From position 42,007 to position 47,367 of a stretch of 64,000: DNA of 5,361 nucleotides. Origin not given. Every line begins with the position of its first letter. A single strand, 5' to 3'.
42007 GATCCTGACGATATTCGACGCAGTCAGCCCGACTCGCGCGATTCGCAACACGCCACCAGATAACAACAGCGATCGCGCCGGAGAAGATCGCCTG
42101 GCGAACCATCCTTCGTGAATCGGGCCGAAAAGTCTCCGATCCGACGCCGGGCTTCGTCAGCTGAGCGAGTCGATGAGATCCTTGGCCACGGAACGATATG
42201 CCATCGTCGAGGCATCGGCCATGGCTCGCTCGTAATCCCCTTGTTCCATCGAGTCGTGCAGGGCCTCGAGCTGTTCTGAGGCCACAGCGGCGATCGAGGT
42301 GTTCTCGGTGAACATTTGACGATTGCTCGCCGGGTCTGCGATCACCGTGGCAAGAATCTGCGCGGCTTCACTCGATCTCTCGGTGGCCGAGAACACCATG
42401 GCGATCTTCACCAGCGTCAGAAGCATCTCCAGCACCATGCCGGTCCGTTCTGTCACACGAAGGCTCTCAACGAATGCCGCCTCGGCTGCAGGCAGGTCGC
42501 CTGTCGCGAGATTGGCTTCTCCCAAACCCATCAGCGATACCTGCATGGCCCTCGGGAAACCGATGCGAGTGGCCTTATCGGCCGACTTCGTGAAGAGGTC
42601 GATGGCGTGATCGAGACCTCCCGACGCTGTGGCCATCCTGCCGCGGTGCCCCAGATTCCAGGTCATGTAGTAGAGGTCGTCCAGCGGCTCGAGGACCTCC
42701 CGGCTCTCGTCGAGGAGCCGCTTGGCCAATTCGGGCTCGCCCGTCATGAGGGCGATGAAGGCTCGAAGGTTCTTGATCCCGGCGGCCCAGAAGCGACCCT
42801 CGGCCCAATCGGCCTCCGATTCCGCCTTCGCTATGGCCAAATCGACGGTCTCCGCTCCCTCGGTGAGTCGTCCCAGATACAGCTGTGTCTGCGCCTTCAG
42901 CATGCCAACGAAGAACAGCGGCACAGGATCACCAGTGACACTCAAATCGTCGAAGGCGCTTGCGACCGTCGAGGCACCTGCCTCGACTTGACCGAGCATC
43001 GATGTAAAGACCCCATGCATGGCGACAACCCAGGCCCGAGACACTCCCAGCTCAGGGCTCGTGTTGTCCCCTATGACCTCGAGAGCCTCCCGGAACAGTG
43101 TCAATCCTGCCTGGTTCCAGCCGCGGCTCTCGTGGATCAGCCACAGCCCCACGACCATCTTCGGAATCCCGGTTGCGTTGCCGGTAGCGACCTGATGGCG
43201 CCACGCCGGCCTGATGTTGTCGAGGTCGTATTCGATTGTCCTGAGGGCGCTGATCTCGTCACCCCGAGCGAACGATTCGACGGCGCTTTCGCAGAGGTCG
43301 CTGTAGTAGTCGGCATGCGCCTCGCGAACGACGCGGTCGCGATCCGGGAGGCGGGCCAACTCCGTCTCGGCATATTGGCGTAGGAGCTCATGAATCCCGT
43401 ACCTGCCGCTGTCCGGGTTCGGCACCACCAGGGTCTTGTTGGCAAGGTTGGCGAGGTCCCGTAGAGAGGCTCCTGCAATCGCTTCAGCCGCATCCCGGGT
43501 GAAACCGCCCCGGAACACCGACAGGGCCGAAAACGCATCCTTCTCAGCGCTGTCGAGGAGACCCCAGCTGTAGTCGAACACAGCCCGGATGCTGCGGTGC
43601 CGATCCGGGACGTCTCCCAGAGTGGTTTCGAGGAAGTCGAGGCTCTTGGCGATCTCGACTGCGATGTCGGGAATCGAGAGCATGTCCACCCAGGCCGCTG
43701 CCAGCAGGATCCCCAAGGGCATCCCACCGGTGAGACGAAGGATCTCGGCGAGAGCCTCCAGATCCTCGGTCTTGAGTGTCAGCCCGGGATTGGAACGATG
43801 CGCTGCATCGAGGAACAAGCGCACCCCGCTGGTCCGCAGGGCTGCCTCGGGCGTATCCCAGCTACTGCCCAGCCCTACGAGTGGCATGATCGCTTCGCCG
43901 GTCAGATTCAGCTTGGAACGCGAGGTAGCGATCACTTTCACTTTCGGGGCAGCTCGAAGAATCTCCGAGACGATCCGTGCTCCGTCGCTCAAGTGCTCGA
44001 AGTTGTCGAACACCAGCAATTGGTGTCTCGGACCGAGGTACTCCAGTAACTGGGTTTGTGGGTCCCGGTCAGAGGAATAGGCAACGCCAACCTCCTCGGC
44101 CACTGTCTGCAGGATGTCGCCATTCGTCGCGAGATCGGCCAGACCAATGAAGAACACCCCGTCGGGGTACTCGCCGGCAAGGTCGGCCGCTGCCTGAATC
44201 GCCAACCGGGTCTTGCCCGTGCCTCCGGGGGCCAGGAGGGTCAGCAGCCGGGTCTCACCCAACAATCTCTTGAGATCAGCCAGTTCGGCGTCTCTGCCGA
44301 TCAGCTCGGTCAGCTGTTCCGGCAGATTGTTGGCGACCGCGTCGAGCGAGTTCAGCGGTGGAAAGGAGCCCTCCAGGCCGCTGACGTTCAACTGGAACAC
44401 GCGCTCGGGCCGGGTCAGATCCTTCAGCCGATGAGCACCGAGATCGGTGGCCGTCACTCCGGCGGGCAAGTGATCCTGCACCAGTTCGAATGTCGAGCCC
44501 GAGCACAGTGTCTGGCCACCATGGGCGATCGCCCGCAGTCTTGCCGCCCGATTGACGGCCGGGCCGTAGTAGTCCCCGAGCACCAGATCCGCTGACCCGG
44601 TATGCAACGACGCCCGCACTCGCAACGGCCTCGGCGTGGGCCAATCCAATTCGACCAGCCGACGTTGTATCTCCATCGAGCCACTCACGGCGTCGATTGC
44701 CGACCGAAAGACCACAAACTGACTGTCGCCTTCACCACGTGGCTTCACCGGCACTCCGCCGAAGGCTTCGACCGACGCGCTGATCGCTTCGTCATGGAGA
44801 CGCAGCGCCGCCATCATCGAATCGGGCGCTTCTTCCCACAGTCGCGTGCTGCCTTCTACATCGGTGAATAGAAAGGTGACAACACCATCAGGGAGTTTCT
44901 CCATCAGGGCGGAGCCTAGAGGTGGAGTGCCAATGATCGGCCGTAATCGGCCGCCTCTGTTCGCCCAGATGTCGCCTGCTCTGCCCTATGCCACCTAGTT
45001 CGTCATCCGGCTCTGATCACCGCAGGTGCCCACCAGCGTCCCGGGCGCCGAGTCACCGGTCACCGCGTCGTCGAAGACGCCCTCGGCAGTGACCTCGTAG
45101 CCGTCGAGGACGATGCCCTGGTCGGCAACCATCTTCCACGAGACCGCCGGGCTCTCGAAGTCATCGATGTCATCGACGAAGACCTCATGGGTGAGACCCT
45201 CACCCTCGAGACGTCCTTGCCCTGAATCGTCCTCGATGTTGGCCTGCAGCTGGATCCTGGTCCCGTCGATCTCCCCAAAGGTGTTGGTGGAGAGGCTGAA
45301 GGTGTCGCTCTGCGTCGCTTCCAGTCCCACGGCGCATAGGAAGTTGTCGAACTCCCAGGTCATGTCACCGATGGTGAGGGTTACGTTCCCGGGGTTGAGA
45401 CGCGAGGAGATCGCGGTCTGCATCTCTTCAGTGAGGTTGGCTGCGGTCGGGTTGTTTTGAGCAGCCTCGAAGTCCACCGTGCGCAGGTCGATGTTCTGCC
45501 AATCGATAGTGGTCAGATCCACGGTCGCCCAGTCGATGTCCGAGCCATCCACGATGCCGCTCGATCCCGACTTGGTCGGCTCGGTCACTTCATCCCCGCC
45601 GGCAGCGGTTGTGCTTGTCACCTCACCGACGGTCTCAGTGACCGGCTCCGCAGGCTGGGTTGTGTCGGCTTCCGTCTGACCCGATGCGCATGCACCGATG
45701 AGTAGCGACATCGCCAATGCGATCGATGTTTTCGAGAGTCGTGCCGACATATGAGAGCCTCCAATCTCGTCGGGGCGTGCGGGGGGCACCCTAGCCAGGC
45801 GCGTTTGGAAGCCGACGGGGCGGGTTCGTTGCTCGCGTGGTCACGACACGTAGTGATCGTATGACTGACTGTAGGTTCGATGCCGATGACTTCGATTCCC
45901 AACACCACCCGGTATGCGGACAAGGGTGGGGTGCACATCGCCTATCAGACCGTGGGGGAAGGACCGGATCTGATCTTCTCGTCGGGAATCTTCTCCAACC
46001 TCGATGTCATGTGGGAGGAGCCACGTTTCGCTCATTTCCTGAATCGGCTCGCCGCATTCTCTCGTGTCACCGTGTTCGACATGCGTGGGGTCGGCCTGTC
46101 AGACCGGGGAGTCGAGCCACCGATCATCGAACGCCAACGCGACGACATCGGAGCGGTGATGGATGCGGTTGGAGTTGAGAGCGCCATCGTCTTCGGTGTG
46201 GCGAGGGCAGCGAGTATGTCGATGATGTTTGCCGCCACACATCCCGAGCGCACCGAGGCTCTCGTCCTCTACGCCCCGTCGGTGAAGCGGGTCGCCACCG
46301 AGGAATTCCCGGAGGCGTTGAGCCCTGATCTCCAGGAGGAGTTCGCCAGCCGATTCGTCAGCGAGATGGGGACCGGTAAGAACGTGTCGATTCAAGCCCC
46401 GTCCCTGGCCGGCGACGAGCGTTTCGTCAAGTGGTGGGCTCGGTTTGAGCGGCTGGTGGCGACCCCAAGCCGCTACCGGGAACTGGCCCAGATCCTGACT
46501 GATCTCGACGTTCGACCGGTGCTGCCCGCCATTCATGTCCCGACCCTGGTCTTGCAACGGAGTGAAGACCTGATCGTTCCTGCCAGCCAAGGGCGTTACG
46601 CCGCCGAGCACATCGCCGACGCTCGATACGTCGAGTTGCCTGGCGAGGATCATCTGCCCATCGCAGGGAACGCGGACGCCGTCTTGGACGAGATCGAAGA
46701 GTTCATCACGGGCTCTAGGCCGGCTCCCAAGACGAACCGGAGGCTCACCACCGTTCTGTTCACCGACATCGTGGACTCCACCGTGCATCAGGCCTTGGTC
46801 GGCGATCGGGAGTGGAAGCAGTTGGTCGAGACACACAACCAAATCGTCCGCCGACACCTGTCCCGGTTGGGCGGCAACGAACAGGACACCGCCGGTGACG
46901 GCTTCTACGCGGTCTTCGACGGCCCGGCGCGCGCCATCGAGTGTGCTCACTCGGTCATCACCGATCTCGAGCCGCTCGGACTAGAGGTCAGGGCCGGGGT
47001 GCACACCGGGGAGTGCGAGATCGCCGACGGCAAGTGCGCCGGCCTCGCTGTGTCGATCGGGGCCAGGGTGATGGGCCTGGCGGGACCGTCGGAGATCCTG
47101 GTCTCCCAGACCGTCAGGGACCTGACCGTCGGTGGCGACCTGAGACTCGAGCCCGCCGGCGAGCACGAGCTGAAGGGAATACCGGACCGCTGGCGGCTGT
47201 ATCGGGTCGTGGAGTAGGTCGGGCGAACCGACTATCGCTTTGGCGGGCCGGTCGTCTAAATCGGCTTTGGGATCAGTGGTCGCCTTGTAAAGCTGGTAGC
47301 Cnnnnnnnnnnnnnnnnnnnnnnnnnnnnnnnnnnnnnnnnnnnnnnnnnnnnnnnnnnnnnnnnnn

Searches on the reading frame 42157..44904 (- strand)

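Call 68: search_protein_families(library=pfam, proteins=[window:42157-44904:-], max_evalue=0.0001)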
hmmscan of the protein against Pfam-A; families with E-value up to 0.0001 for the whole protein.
window:42157-44904:- (915 aa): 6 families
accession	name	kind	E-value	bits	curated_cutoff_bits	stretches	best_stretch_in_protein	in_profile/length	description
PF13424.12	TPR_12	-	1.1e-09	38.7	30.1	0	790-854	5-71/77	Tetratricopeptide repeat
PF17874.7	TPR_MalT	-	3.9e-07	30.1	45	1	715-853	47-186/336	MalT-like TPR region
PF13401.12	AAA_22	-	1.5e-06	29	27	1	219-310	6-99/130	AAA domain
PF00211.25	Guanylate_cyc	-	2.3e-06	27.8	21.9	1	7-156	7-166/183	Adenylate and Guanylate cyclase catalytic domain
PF00931.28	NB-ARC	-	2e-05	24.4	23.5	1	213-331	11-138/248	NB-ARC domain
PF13191.12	AAA_16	-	3.6e-05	24.8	32.6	0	200-291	1-103/167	AAA ATPase domain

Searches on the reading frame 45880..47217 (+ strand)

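Call 68: search_protein_families(library=pfam, proteins=[window:45880-47217:+], max_evalue=0.0001)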
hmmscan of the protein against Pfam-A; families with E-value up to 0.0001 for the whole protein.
window:45880-47217:+ (445 aa): 4 families
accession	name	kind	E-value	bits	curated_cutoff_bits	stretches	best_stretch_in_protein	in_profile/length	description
PF00561.26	Abhydrolase_1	-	4.4e-13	49.9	25.8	1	31-261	3-241/245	alpha/beta hydrolase fold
PF12146.15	Hydrolase_4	-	2.6e-08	33.9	27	1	49-255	19-229/239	Serine aminopeptidase, S33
PF12697.13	Abhydrolase_6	-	2.2e-07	32.2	26.3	1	42-270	11-216/217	Alpha/beta hydrolase family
PF00211.25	Guanylate_cyc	-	1.5e-06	28.4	21.9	1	290-437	9-175/183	Adenylate and Guanylate cyclase catalytic domain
